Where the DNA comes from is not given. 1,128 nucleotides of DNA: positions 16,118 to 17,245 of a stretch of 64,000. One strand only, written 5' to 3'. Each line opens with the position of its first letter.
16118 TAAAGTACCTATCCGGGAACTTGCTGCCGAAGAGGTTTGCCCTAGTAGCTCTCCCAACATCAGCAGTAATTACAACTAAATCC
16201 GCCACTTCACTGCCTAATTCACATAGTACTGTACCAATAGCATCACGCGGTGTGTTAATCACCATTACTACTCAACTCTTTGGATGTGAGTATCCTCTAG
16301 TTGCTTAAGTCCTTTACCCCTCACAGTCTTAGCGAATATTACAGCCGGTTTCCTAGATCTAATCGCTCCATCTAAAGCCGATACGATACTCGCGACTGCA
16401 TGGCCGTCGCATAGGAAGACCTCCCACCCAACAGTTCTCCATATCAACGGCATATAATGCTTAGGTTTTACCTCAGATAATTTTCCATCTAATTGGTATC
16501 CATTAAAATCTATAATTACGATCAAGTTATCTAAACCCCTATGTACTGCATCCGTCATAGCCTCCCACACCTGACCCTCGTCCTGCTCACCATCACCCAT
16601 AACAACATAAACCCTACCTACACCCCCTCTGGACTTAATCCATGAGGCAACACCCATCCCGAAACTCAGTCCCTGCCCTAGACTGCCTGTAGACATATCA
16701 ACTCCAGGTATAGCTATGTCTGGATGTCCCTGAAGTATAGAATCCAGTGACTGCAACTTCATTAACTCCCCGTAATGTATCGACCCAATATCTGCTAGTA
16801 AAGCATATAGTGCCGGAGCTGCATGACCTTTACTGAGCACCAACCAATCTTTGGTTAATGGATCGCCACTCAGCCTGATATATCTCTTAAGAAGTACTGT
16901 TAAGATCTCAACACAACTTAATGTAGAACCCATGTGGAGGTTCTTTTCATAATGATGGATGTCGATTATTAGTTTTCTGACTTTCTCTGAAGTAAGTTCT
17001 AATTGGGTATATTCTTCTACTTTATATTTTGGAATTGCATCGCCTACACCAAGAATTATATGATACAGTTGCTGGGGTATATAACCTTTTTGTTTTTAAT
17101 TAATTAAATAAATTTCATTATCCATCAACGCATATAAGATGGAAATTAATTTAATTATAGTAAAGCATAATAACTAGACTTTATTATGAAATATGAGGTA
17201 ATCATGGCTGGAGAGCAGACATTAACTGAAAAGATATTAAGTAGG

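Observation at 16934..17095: Transketolase N-terminal helix is encoded upstream of the first canonical start codon, one of five such genes in this window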

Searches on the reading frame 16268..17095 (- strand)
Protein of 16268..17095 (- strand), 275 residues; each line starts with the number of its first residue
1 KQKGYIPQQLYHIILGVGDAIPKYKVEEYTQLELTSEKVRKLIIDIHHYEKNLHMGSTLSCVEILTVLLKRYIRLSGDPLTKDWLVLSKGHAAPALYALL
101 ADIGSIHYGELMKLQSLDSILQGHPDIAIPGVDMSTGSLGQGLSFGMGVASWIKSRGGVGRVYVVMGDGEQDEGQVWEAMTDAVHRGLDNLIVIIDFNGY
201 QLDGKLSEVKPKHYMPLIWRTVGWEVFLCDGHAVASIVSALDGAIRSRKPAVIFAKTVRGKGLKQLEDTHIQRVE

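Call 5: find_encoding_contigs(protein=window:16268-16933:-, flank=3000, max_places=6)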
Protein window:16268-16933:- (221 aa): 2 contigs read that carry it; 1 place shown.
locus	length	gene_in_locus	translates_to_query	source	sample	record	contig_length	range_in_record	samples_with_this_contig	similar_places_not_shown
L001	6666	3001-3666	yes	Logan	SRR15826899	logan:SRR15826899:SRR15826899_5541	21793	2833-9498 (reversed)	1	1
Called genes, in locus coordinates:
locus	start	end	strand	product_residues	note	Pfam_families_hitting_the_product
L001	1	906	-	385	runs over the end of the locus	PF00682:HMGL-like, PF22617:HCS_D2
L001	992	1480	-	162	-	PF00694:Aconitase_C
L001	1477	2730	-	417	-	PF00330:Aconitase, PF28406:AcnX_3rd (weak)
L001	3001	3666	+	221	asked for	PF00456:Transketolase_N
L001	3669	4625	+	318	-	PF02779:Transket_pyr, PF02780:Transketolase_C, PF17147:PFOR_II (weak)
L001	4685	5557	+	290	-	-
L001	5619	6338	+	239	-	PF01381:HTH_3, PF12844:HTH_19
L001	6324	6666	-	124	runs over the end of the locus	PF01849:NAC, PF19026:UBA_HYPK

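Call 7: search_protein_families(library=pfam, proteins=[window:16268-17095:-], max_evalue=0.01)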
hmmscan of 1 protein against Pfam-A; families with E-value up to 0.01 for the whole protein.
window:16268-17095:- (275 aa): 3 families
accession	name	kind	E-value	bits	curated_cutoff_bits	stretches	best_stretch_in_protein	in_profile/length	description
PF00456.26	Transketolase_N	-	5.5e-32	111.5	22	1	37-269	7-255/334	Transketolase, thiamine diphosphate binding domain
PF13292.11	DXP_synthase_N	-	2.1e-08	34.2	21.2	1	29-200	15-173/274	1-deoxy-D-xylulose-5-phosphate synthase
PF02775.26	TPP_enzyme_C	-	0.0023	18.2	21.9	1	135-207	26-92/151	Thiamine pyrophosphate enzyme, C-terminal TPP binding domain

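Call 8: find_homologous_proteins(query=window:16268-17095:-, max_evalue=1e-20)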
Query window:16268-17095:- (275 aa): 7961 proteins with E <= 1e-20 among 8000 candidates; the best 120 are listed.
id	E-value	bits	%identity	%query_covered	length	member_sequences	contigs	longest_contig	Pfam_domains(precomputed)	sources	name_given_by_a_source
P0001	3.0e-166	570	100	93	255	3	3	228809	PF13292.12,PF00456.27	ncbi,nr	ncbi:MAG: 1-deoxy-D-xylulose-5-phosphate synthase N-terminal domain-containing protein [Sulfolobales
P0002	9.3e-142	489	82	93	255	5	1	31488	PF13292.12,PF00456.27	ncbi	ncbi:MAG: 1-deoxy-D-xylulose-5-phosphate synthase N-terminal domain-containing protein [Sulfolobales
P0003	3.8e-119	415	72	89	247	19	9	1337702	PF13292.12,PF00456.27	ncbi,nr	ncbi:MAG: 1-deoxy-D-xylulose-5-phosphate synthase N-terminal domain-containing protein [Sulfolobales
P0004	2.1e-116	406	80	80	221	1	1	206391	PF13292.12,PF00456.27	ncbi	-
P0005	8.3e-114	398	80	80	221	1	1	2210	PF02775.27,PF13292.12,PF00456.27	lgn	-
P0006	5.1e-112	392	79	80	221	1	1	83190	PF13292.12,PF00456.27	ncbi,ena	-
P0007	6.5e-111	388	78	80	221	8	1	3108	PF13292.12,PF00456.27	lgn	-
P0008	4.6e-109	382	70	89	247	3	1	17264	PF13292.12,PF00456.27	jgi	-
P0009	1.1e-107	378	72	80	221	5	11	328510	PF13292.12,PF00456.27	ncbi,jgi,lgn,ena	-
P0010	3.4e-105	369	68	89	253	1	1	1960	PF13292.12,PF00456.27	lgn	-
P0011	3.0e-103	363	62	93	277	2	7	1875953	PF02775.27,PF13292.12,PF00676.26,PF00456.27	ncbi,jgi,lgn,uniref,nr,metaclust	ncbi:transketolase subunit A [Ignisphaera aggregans DSM 17230]|uniref:2-oxoacid oxidoreductase (ferr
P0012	2.4e-102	360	63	89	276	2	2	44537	PF13292.12,PF00676.26,PF00456.27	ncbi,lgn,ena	-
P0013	1.2e-100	355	60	93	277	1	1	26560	PF13292.12,PF00676.26,PF00456.27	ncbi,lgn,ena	-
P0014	4.7e-98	346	59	94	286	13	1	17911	PF02775.27,PF13292.12,PF00456.27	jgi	-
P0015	7.5e-98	345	61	88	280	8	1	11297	PF02775.27,PF13292.12,PF00676.26,PF00456.27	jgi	jgi:transketolase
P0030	1.3e-93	331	64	82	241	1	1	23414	PF13292.12,PF00456.27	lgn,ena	-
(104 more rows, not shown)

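Call 10: find_encoding_contigs(protein=P0001, flank=10000, max_places=4)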
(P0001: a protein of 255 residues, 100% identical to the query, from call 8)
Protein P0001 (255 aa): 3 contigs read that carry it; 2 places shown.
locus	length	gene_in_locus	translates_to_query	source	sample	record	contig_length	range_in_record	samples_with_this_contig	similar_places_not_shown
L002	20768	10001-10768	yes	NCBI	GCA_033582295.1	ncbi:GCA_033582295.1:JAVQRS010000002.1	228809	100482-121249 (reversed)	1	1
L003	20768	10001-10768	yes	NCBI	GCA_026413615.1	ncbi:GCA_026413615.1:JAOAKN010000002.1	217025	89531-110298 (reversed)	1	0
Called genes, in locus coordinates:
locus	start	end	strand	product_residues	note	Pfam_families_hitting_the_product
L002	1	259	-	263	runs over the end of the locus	PF00009:GTP_EFTU (faint), PF00350:Dynamin_N (faint), PF02421:FeoB_N (faint), PF03193:RsgA_GTPase, PF01926:MMR_HSR1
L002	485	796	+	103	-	-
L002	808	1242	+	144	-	PF13404:HTH_AsnC-type, PF13412:HTH_24, PF01037:AsnC_trans_reg (weak)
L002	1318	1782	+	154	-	PF00293:NUDIX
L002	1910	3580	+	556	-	PF00920:ILVD_EDD_N, PF24877:ILV_EDD_C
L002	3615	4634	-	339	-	PF02826:2-Hacid_dh_C (weak), PF03446:NAD_binding_2 (weak), PF03807:F420_oxidored (weak), PF07991:KARI_N, PF01450:KARI_C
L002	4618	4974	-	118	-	-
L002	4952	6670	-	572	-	PF02776:TPP_enzyme_N, PF00205:TPP_enzyme_M, PF02775:TPP_enzyme_C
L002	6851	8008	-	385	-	PF00682:HMGL-like, PF22617:HCS_D2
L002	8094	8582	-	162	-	PF00694:Aconitase_C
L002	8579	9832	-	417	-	PF00330:Aconitase, PF28406:AcnX_3rd (weak)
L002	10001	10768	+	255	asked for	PF13292:DXP_synthase_N, PF00456:Transketolase_N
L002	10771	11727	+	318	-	PF02779:Transket_pyr, PF02780:Transketolase_C, PF17147:PFOR_II (weak)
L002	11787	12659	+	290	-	-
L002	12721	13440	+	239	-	PF01381:HTH_3, PF12844:HTH_19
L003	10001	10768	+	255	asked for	PF13292:DXP_synthase_N, PF00456:Transketolase_N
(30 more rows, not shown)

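Call 11: find_encoding_contigs(protein=P0002, flank=10000, max_places=4)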
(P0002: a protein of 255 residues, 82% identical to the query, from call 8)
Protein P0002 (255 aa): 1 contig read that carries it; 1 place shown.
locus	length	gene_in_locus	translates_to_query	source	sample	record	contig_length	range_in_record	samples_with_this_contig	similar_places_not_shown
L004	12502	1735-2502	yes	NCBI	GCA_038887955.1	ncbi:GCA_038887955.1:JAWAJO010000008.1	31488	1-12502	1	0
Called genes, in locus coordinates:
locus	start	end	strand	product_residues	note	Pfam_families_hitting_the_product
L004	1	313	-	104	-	PF00694:Aconitase_C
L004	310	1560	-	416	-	PF00330:Aconitase, PF28406:AcnX_3rd (weak)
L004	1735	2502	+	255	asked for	PF13292:DXP_synthase_N, PF00456:Transketolase_N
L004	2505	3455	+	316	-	PF02779:Transket_pyr, PF22613:Transketolase_C_1 (faint), PF17147:PFOR_II (faint), PF02780:Transketolase_C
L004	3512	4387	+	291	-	-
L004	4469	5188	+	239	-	PF01381:HTH_3 (weak), PF12844:HTH_19 (weak)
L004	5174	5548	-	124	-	PF01849:NAC, PF19026:UBA_HYPK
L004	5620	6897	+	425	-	PF00753:Lactamase_B, PF23023:Anti-Pycsar_Apyc1, PF12706:Lactamase_B_2 (weak), PF16661:Lactamase_B_6 (weak), PF10996:Beta-Casp, PF07521:RMMBL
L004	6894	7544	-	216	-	PF00753:Lactamase_B, PF19583:ODP (weak), PF12706:Lactamase_B_2 (weak)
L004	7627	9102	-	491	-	PF01970:TctA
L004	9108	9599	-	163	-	PF07331:TctB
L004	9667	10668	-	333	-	PF03401:TctC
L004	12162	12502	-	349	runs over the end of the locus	PF00044:Gp_dh_N (weak), PF01113:DapB_N (weak), PF02800:Gp_dh_C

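Call 12: find_encoding_contigs(protein=P0003, flank=10000, max_places=4)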
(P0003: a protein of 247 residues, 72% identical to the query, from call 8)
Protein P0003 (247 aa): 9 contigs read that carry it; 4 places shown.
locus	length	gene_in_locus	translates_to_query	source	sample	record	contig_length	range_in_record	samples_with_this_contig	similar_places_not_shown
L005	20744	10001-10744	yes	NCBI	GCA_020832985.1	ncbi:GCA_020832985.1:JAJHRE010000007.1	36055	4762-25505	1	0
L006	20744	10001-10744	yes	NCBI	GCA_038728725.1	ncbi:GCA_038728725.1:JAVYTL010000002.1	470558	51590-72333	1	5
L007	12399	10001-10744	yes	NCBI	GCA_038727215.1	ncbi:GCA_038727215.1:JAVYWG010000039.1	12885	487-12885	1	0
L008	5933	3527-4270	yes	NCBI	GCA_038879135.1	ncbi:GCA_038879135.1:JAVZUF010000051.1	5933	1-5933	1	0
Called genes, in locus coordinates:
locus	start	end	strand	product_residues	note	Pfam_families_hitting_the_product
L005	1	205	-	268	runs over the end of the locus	PF00350:Dynamin_N (faint), PF02421:FeoB_N (faint), PF03193:RsgA_GTPase, PF01926:MMR_HSR1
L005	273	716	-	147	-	PF13404:HTH_AsnC-type, PF13412:HTH_24, PF22451:NirdL-like_HTH (faint), PF01037:AsnC_trans_reg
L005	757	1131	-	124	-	PF13501:SoxY (weak), PF01880:Desulfoferrodox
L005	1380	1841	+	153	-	PF00293:NUDIX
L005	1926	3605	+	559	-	PF00920:ILVD_EDD_N, PF24877:ILV_EDD_C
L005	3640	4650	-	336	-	PF02826:2-Hacid_dh_C (weak), PF03807:F420_oxidored (weak), PF07991:KARI_N, PF01450:KARI_C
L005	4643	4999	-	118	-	-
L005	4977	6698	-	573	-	PF02776:TPP_enzyme_N, PF00205:TPP_enzyme_M, PF02775:TPP_enzyme_C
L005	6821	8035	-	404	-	PF00682:HMGL-like, PF22617:HCS_D2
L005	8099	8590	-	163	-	PF00694:Aconitase_C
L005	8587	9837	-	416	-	PF00330:Aconitase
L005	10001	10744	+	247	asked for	PF00456:Transketolase_N, PF13292:DXP_synthase_N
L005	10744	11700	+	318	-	PF02779:Transket_pyr, PF02780:Transketolase_C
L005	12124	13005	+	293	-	-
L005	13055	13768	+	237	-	PF13560:HTH_31 (weak), PF01381:HTH_3, PF12844:HTH_19 (weak)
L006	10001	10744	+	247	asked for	PF00456:Transketolase_N, PF13292:DXP_synthase_N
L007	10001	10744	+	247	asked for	PF00456:Transketolase_N, PF13292:DXP_synthase_N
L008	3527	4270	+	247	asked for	PF00456:Transketolase_N, PF13292:DXP_synthase_N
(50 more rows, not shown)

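Call 16: find_related_loci(query=window:16268-17038:-, collection=genome_contigs, flank=2500)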
Query window:16268-17038:- (256 aa) in genome_contigs; peptide patterns used: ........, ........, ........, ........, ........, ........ (x = any residue, [..] = any of these).
325 stretches matched a pattern; 311 encode a relative of the query (tblastn E <= 1e-3); the best 80 are kept; 80 distinct loci.
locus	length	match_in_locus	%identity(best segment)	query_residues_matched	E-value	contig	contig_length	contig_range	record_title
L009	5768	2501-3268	82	1-256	9e-141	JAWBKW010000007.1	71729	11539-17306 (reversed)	MAG: Sulfolobales archaeon isolate GXS_201912_bins_22 GXS_201912_bins_22_scaffold_7, whole genome shotgun sequence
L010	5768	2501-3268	78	1-256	3e-138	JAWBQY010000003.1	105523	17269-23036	MAG: Sulfolobales archaeon isolate JZ-1_201705_bins_57 JZ-1_201705_bins_57_scaffold_3, whole genome shotgun sequence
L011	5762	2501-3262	71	3-256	2e-125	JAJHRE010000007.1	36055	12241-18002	MAG: Desulfurococcaceae archaeon isolate Bin S28 scaffold_203_c1, whole genome shotgun sequence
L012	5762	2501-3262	70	3-256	6e-125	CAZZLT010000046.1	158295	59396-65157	MAG TPA_asm: uncultured Desulfurococcaceae archaeon isolate binchicken_co25_114 genome assembly, contig: k141_131014, wh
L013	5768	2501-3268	76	1-256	2e-124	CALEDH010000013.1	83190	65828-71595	MAG: uncultured Sulfolobales archaeon isolate S1_Bin_MAXBIN__086_1 genome assembly, contig: c_000000157204, whole genome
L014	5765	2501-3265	78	2-256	6e-138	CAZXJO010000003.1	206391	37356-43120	MAG TPA_asm: uncultured Desulfurococcaceae archaeon isolate binchicken_co1_57 genome assembly, contig: NODE_46_length_20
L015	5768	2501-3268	68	1-256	5e-111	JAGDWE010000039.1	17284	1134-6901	MAG: Desulfurococcales archaeon isolate KUA_Bin17 NODE_614_length_17284_cov_12.799988, whole genome shotgun sequence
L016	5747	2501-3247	59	8-256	4e-104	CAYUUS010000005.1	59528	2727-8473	MAG TPA_asm: uncultured Ignisphaera sp. isolate SRP104967_co1_57 genome assembly, contig: NODE_134_length_59528_cov_327.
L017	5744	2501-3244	59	7-254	5e-100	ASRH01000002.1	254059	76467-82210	MAG: Candidatus Aramenus sulfurataquae isolate AZ1-illumina contig02, whole genome shotgun sequence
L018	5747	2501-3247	58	7-255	2e-99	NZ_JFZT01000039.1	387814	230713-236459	Candidatus Acidianus copahuensis strain ALE1 ctg7180000000552, whole genome shotgun sequence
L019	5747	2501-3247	59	7-255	9e-100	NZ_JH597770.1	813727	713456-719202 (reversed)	Metallosphaera yellowstonensis MK1 MetMK1scaffold_19, whole genome shotgun sequence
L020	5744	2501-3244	58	7-254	4e-99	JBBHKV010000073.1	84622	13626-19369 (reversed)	Sulfolobaceae archaeon RB850M NODE_7_length_84622_cov_26.069739, whole genome shotgun sequence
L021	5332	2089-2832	58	7-254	6e-99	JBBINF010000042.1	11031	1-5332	MAG: Sulfolobales archaeon isolate TCF170221_bin_25 NODE_162_length_11031_cov_4.763757, whole genome shotgun sequence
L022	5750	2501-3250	58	7-256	5e-99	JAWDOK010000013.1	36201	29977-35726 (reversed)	MAG: Acidianus hospitalis isolate RHS.bin.1 NODE_47_length_36201_cov_27.3969, whole genome shotgun sequence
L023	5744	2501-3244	57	7-254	1e-98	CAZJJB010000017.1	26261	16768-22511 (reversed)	MAG TPA_asm: uncultured Desulfurococcales archaeon isolate SRP041649_co1_29 genome assembly, contig: NODE_247_length_262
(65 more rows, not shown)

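Call 23: find_encoding_contigs(protein=P0010, flank=1500, max_places=2)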
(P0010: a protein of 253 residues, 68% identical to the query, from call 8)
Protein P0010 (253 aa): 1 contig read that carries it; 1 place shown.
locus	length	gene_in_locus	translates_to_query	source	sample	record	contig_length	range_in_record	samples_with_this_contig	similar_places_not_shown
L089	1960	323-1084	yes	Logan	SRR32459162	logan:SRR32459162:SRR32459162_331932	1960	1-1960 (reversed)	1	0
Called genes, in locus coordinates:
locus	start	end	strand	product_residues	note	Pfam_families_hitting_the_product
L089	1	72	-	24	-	?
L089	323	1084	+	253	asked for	PF13292:DXP_synthase_N, PF00456:Transketolase_N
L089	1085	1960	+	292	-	?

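Call 24: find_encoding_contigs(protein=P0030, flank=1500, max_places=2)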
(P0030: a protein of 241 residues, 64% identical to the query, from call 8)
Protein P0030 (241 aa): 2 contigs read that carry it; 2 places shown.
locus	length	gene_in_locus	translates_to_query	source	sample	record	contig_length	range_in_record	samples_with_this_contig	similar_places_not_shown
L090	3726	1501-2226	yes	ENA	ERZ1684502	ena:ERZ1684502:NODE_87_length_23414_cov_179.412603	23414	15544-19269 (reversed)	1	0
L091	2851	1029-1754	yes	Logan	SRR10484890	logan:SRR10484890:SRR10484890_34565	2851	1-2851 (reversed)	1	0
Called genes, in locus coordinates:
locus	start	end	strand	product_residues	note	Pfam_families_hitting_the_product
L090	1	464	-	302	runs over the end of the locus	PF03706:LPG_synthase_TM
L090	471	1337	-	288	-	PF00899:ThiF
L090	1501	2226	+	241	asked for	PF00456:Transketolase_N, PF13292:DXP_synthase_N (faint)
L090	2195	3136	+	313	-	PF02779:Transket_pyr, PF02780:Transketolase_C, PF22613:Transketolase_C_1 (weak)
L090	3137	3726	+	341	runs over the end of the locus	PF01817:CM_2, PF01488:Shikimate_DH (weak), PF03807:F420_oxidored, PF07991:KARI_N (faint), PF02153:PDH_N, PF20463:PDH_C (weak)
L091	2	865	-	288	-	PF00899:ThiF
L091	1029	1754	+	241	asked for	PF00456:Transketolase_N, PF13292:DXP_synthase_N (faint)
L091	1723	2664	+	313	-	PF02779:Transket_pyr, PF02780:Transketolase_C, PF22613:Transketolase_C_1 (weak)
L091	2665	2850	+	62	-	?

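Call 26: find_related_loci(query=window:16268-17038:-, collection=metagenome_contigs, flank=600)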
Query window:16268-17038:- (256 aa) in metagenome_contigs; peptide patterns used: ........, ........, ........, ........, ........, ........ (x = any residue, [..] = any of these).
402 stretches matched a pattern; 367 encode a relative of the query (tblastn E <= 1e-3); the best 80 are kept; 80 distinct loci.
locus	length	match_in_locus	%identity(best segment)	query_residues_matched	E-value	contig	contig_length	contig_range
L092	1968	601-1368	78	1-256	7e-141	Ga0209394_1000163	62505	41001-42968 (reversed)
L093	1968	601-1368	70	1-256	7e-127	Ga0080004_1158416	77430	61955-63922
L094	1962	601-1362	70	3-256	4e-127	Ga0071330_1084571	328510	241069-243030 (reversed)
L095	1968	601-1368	68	1-256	2e-112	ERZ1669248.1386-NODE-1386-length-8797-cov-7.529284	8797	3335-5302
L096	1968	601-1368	68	1-256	2e-112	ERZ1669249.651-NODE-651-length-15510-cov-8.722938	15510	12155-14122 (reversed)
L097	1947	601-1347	60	8-256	2e-106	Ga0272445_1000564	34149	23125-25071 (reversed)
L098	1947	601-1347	61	7-255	3e-105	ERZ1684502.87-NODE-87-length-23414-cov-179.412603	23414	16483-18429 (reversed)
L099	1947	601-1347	59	8-256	3e-105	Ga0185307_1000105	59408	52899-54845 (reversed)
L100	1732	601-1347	61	11-256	2e-106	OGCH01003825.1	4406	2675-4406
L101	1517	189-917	61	12-254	7e-107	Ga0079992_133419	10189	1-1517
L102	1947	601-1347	59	7-255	1e-101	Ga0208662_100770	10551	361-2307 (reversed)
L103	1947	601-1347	59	7-255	1e-100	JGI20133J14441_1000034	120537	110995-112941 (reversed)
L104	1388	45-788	58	7-254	2e-104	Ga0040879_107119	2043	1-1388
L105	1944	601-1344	58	7-254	6e-100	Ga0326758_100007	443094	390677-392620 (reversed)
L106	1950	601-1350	58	7-256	7e-100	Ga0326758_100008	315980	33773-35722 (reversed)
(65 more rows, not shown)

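Call 60: find_encoding_contigs(protein=P0007, flank=800, max_places=3)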
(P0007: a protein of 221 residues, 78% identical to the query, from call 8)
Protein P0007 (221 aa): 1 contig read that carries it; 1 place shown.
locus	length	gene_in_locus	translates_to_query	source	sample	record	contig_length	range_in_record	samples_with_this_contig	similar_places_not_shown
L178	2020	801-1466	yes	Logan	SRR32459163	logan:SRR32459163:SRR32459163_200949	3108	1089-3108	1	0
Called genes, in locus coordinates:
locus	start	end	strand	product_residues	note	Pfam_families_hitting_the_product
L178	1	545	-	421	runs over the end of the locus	PF00330:Aconitase, PF28406:AcnX_3rd (weak)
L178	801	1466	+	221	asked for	PF00456:Transketolase_N, PF13292:DXP_synthase_N (faint)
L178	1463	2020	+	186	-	?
